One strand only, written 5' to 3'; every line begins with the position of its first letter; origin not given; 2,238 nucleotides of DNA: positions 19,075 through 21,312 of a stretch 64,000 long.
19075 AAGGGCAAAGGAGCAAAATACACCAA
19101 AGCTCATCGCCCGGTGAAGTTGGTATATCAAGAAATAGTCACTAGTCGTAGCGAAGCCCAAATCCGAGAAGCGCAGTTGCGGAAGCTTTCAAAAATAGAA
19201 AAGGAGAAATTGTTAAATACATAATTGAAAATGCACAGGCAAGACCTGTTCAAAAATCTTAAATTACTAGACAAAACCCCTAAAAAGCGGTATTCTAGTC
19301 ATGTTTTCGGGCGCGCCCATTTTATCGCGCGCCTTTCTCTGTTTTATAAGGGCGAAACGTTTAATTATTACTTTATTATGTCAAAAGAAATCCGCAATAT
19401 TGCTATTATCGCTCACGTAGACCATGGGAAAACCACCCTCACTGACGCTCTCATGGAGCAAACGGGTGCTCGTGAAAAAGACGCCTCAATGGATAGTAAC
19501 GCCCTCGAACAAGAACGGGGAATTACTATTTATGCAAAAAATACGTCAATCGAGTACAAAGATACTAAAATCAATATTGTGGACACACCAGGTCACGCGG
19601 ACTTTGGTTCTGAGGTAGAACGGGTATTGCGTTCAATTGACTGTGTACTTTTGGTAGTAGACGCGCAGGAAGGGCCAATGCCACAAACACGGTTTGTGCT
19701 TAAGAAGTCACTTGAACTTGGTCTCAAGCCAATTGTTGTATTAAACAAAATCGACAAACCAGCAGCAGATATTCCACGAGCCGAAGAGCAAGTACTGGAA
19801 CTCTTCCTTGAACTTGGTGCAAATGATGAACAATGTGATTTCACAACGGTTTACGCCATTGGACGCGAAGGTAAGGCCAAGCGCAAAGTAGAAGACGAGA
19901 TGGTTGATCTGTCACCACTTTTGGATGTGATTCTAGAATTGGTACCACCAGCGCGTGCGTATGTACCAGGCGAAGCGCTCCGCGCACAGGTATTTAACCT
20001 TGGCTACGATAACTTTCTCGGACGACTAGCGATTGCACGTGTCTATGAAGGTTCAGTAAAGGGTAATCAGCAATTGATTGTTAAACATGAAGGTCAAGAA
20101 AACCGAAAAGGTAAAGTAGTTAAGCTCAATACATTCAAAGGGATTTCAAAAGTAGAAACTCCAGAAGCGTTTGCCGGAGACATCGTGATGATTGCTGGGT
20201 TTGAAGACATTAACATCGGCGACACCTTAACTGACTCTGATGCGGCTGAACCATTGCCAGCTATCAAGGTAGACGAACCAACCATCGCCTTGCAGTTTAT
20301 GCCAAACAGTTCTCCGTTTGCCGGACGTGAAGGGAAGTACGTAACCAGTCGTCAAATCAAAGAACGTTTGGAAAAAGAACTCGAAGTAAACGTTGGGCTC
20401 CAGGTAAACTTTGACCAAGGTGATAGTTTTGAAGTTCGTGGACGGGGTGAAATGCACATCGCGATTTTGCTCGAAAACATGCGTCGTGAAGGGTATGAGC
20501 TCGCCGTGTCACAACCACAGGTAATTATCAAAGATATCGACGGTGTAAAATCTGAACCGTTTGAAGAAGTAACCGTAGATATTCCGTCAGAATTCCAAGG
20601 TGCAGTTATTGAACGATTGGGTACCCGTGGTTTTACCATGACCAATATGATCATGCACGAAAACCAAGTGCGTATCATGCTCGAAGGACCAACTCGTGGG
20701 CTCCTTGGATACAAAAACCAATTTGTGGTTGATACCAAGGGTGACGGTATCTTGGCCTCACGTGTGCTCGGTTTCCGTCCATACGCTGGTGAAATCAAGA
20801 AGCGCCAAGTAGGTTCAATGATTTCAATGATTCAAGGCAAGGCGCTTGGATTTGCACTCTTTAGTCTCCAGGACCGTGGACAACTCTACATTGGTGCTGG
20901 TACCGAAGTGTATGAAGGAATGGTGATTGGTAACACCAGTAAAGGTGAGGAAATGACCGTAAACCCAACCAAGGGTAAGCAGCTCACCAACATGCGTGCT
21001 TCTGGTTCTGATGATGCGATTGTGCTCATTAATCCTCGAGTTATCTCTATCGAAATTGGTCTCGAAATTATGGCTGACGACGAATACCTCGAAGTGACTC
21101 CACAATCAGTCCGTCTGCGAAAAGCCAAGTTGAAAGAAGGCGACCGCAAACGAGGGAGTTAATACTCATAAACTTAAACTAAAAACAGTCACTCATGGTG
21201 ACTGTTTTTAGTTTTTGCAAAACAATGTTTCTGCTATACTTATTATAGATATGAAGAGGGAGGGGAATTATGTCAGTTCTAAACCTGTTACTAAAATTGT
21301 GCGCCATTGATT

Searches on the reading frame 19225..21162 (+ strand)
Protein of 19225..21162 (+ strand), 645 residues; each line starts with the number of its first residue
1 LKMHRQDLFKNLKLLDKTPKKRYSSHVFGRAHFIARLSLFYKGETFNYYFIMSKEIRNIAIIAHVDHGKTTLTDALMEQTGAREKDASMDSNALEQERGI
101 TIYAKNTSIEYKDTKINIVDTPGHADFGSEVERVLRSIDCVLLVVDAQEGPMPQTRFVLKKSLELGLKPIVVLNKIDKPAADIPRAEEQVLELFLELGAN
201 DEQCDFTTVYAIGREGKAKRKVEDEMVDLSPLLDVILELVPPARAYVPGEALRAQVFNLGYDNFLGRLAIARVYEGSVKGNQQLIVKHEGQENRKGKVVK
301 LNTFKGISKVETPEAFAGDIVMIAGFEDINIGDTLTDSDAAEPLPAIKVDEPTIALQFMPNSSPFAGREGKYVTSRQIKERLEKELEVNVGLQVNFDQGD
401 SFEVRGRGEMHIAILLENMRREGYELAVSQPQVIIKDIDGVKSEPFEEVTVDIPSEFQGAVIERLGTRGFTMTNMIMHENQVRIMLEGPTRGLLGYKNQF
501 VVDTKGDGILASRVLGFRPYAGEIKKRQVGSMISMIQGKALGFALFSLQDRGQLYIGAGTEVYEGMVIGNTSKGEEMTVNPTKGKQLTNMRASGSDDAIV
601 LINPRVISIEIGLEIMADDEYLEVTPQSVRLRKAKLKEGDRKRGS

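Call 44: search_protein_families(library=pfam, proteins=[window:19225-21162:+], max_evalue=0.00001)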
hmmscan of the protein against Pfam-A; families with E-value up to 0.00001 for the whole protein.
window:19225-21162:+ (645 aa): 6 families
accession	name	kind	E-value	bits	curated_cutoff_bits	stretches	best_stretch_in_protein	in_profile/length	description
PF00009.33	GTP_EFTU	-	3.9e-54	183.5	26.5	1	54-241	1-187/188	Elongation factor Tu GTP binding domain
PF21018.2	BipA_C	-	1.1e-39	135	23.8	1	530-637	2-109/110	TypA/BipA C-terminal domain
PF00679.30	EFG_C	-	3e-15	56.5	27.9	1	443-527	3-88/89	Elongation factor G C-terminus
PF03144.31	GTP_EFTU_D2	-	2.3e-12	47.6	30.3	1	266-336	1-73/73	Elongation factor Tu domain 2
PF22042.2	EF-G_D2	-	2.1e-10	41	27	1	253-337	3-83/84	Elongation factor G domain 2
PF01926.29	MMR_HSR1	-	8.5e-09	36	21.9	1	59-175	2-113/113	50S ribosome-binding GTPase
